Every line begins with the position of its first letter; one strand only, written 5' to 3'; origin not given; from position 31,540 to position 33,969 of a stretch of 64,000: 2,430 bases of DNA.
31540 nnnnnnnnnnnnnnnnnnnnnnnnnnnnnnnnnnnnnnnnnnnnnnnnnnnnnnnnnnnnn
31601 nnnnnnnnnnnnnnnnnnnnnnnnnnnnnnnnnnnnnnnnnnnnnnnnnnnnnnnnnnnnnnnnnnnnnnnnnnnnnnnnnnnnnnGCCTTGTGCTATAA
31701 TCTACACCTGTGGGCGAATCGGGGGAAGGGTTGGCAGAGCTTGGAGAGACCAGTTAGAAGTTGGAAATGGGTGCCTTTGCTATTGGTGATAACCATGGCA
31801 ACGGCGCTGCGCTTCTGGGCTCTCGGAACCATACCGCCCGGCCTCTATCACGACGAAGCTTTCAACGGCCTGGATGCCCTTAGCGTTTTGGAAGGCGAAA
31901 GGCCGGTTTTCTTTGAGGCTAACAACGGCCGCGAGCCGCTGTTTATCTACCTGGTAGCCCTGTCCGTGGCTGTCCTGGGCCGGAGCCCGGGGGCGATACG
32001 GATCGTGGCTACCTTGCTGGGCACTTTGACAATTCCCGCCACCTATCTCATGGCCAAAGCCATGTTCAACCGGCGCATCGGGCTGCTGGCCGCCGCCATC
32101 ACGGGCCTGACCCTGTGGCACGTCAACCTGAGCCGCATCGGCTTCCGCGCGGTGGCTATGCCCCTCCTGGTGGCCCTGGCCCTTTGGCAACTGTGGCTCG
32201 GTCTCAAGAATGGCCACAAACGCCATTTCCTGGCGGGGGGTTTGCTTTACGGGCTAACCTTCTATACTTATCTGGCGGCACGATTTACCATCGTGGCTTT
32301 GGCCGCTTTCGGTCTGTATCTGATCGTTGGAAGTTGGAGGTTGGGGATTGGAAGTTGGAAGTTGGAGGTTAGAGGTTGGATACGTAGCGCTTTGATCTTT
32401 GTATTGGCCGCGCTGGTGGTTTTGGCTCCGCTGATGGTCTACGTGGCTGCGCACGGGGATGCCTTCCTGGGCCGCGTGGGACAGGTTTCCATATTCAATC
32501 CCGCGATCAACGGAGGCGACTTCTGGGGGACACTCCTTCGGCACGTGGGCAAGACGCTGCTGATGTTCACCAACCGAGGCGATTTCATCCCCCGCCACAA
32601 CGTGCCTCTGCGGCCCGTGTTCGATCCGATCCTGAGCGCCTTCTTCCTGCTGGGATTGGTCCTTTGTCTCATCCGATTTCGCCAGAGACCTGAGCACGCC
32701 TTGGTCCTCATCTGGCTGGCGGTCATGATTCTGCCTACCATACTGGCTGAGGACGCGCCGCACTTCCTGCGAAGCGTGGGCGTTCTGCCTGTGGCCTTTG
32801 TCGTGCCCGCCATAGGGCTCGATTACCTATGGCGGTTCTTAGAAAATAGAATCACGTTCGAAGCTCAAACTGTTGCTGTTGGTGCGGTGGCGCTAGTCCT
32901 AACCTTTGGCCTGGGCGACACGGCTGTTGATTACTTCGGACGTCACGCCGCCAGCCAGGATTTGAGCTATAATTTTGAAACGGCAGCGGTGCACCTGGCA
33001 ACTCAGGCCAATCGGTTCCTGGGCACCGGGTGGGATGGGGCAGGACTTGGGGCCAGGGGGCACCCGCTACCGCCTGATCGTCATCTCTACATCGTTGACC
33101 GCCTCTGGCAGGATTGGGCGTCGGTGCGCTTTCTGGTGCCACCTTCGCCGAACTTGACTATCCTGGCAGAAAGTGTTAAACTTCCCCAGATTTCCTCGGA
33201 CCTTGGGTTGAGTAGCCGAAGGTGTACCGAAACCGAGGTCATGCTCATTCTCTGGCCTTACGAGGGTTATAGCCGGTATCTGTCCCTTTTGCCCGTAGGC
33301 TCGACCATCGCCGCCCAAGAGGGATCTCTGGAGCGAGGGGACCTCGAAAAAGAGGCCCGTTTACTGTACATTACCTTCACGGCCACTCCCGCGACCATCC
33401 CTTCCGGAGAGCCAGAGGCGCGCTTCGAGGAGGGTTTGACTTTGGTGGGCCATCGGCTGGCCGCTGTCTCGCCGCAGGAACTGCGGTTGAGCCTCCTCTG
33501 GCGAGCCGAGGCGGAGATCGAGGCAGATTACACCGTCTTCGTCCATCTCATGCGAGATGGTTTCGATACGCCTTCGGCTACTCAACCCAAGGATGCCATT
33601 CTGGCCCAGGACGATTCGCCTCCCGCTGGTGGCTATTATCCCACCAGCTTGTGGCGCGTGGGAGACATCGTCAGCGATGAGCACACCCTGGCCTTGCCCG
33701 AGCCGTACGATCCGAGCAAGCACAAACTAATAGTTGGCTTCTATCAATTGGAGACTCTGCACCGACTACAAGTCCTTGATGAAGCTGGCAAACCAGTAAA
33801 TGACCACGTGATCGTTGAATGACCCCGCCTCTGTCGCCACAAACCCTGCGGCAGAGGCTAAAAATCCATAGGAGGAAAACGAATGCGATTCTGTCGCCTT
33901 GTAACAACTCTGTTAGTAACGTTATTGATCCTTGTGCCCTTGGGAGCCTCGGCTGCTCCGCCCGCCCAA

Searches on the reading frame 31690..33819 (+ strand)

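Call 11: search_protein_families(library=pfam, proteins=[window:31690-33819:+], max_evalue=0.01)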
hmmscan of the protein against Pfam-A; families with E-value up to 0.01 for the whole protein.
window:31690-33819:+ (710 aa): 1 family
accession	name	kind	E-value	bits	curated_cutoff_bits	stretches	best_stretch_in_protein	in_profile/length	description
PF13231.12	PMT_2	-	1.7e-09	38.5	26.1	1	83-219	4-137/160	Dolichyl-phosphate-mannose-protein mannosyltransferase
